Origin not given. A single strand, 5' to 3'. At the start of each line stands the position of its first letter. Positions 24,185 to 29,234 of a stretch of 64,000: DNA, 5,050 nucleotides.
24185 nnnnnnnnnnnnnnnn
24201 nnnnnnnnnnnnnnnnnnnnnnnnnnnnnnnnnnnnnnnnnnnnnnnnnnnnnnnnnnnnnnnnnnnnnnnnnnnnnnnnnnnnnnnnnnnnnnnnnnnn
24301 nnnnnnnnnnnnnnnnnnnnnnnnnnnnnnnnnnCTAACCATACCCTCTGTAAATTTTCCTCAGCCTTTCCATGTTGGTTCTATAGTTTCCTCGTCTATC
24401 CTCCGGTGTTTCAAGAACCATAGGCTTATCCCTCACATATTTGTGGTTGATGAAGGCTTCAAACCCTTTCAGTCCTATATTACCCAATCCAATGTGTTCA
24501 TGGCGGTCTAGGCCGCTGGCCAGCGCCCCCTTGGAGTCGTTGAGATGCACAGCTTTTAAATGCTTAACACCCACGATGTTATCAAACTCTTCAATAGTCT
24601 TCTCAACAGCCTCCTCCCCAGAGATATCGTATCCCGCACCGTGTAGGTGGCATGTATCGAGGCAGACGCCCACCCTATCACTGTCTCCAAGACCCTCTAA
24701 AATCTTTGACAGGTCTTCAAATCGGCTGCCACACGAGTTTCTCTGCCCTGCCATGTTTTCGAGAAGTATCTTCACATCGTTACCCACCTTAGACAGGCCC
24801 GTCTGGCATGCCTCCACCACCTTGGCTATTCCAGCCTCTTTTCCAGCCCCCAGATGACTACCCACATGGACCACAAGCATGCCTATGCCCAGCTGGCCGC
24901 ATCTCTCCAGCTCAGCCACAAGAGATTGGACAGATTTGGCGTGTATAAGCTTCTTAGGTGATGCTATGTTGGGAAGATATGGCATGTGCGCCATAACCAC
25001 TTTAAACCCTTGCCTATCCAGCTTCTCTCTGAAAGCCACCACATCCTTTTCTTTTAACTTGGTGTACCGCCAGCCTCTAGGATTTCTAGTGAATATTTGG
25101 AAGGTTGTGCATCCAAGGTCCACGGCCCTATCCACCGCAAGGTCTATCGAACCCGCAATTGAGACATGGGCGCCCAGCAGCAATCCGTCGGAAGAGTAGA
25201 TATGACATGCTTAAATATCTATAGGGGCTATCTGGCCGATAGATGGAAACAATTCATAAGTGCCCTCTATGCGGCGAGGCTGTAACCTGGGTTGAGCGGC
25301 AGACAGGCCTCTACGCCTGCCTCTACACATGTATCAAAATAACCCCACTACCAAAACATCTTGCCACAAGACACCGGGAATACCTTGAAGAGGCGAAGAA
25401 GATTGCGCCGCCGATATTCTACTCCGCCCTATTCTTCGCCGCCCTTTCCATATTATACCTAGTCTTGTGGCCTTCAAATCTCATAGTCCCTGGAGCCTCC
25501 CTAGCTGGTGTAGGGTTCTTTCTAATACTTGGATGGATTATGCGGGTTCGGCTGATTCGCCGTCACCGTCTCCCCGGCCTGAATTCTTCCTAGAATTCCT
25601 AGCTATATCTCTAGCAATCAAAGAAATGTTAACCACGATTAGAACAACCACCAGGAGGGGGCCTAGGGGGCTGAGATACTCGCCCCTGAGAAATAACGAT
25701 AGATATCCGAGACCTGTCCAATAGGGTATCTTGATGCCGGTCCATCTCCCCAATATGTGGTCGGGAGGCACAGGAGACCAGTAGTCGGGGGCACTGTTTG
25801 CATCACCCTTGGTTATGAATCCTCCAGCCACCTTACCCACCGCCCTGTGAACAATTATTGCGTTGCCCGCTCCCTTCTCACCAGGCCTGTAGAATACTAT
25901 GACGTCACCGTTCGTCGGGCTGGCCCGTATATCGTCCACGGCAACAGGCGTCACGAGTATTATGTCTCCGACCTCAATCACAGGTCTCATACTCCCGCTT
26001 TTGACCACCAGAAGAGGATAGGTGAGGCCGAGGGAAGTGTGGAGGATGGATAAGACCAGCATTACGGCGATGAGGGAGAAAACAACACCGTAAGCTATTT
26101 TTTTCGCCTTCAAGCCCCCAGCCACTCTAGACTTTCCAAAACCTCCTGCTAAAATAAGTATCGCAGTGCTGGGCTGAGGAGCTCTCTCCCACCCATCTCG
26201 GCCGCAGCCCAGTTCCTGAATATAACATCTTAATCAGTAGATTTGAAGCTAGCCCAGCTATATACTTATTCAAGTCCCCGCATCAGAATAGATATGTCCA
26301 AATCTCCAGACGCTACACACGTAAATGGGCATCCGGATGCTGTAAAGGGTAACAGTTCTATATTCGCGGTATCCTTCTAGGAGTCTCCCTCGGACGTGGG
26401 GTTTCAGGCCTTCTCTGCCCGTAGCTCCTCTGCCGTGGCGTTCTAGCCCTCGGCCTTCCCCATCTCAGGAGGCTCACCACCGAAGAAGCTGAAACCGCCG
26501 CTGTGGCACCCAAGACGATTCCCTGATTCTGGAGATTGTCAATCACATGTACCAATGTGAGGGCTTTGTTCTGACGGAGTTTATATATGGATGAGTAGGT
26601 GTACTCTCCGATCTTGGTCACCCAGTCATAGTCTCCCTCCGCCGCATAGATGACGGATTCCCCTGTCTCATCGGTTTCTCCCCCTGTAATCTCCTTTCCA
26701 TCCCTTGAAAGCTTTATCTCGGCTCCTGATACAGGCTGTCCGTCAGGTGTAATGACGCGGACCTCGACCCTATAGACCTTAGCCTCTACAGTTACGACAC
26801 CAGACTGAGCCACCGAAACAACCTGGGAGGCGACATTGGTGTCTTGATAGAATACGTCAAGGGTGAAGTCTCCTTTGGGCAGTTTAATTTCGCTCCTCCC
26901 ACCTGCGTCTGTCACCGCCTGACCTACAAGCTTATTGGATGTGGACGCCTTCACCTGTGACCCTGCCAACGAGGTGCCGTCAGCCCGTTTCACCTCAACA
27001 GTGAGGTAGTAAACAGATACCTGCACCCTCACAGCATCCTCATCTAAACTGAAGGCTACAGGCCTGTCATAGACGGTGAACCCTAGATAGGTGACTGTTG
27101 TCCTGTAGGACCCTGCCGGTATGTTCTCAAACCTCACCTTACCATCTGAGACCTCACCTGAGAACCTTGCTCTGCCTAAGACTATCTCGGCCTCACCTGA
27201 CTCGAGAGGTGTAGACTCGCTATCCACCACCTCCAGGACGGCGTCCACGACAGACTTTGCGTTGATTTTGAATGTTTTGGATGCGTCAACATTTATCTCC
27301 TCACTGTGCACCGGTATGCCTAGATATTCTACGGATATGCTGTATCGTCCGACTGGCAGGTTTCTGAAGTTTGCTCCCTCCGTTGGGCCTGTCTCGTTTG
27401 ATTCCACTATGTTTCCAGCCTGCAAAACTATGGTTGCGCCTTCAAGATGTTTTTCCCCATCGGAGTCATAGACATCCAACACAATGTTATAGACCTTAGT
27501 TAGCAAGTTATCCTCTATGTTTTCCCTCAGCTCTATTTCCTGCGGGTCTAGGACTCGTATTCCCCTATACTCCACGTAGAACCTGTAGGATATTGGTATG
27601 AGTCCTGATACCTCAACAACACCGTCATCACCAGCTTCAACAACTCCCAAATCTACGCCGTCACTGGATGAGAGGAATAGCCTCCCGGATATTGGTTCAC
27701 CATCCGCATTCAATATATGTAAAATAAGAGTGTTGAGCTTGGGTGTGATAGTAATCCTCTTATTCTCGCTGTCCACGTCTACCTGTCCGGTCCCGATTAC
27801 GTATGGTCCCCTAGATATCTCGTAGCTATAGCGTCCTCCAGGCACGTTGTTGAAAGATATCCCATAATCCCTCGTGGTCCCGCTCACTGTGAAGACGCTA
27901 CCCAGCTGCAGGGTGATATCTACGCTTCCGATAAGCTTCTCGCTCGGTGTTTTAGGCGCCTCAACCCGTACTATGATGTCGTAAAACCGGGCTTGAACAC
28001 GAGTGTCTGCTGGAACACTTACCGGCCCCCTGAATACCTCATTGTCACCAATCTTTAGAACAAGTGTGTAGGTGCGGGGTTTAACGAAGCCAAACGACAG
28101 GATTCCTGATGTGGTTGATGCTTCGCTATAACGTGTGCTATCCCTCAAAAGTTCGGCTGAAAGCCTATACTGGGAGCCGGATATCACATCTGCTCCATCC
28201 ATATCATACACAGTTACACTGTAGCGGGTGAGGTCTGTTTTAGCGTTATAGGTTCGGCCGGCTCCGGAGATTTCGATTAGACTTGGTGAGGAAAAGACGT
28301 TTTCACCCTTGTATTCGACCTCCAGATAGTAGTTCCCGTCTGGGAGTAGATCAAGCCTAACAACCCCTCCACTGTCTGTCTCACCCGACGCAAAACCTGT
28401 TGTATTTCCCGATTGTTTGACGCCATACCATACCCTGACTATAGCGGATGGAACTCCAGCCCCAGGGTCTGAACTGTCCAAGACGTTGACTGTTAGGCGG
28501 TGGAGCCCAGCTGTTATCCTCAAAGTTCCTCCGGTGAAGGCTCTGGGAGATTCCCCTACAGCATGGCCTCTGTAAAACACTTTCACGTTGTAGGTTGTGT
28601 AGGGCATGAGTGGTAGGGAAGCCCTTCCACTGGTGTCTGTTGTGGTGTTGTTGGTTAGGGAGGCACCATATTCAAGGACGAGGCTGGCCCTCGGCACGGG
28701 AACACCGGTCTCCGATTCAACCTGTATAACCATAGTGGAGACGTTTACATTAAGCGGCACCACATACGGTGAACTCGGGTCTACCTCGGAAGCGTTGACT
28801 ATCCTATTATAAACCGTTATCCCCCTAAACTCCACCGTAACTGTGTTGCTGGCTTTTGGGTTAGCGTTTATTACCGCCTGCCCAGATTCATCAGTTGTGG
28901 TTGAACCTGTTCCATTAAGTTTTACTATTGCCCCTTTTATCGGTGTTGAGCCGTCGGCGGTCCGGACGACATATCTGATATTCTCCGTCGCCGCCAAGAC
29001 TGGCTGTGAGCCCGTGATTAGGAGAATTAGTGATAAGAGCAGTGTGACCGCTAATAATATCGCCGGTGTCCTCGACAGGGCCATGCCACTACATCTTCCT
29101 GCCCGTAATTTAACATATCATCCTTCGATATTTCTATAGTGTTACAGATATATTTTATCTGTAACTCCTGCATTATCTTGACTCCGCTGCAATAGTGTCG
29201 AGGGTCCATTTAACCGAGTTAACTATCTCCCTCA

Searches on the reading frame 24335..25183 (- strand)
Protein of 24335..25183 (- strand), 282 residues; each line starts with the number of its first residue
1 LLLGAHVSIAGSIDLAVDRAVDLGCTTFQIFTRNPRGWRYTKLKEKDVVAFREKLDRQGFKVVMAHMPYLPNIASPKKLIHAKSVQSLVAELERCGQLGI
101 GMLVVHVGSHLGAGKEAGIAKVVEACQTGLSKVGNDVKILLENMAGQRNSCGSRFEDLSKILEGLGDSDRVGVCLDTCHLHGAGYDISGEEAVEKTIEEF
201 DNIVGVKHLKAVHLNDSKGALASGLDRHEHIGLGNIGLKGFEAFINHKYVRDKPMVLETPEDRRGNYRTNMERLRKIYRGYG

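Call 37: search_protein_families(library=pfam, proteins=[window:24335-25183:-], max_evalue=0.0001)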
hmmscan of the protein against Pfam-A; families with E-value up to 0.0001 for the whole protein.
window:24335-25183:- (282 aa): 1 family
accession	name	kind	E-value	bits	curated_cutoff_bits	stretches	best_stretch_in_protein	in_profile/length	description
PF01261.30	AP_endonuc_2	-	7.1e-56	190.1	31.1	1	17-276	1-248/249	Xylose isomerase-like TIM barrel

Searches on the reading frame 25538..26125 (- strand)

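Call 37: search_protein_families(library=pfam, proteins=[window:25538-26125:-], max_evalue=0.0001)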
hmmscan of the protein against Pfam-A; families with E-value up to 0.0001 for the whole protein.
window:25538-26125:- (195 aa): 1 family
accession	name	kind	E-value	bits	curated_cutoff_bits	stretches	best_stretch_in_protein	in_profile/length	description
PF10502.14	Peptidase_S26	-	5.6e-05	23.6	22.9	0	18-85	9-70/168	Signal peptidase, peptidase S26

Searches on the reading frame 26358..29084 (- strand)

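Call 38: search_protein_families(library=pfam, proteins=[window:26358-29084:-], max_evalue=0.0001)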
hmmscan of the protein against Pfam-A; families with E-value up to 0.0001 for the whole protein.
window:26358-29084:- (908 aa): 8 families
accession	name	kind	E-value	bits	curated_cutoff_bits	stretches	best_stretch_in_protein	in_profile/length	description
PF13620.12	CarboxypepD_reg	-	5.2e-36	123.3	32.3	1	121-179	5-64/82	Carboxypeptidase regulatory-like domain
PF13715.12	CarbopepD_reg_2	-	1.2e-16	61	32.2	0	538-610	5-75/88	CarboxypepD_reg-like domain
PF17802.7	SpaA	-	1.2e-14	54.6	23.1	0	539-583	8-56/91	Prealbumin-like fold domain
PF17789.7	MG4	-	1.9e-09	38.1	24.7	0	118-159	18-60/95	Macroglobulin domain MG4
PF02369.22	Big_1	-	1.7e-07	31.7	34.9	0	756-810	4-62/93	Bacterial Ig-like domain (group 1)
PF11974.14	bMG3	-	4.8e-07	30.1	34.9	0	781-813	24-57/103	Bacterial alpha-2-macroglobulin MG3 domain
PF09430.16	EMC7_beta-sandw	-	3.2e-05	24.5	26.6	0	646-697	27-77/122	ER membrane protein complex subunit 7, beta-sandwich domain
PF07495.19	Y_Y_Y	-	9.9e-05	22.6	26.6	0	566-588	28-47/65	Y_Y_Y domain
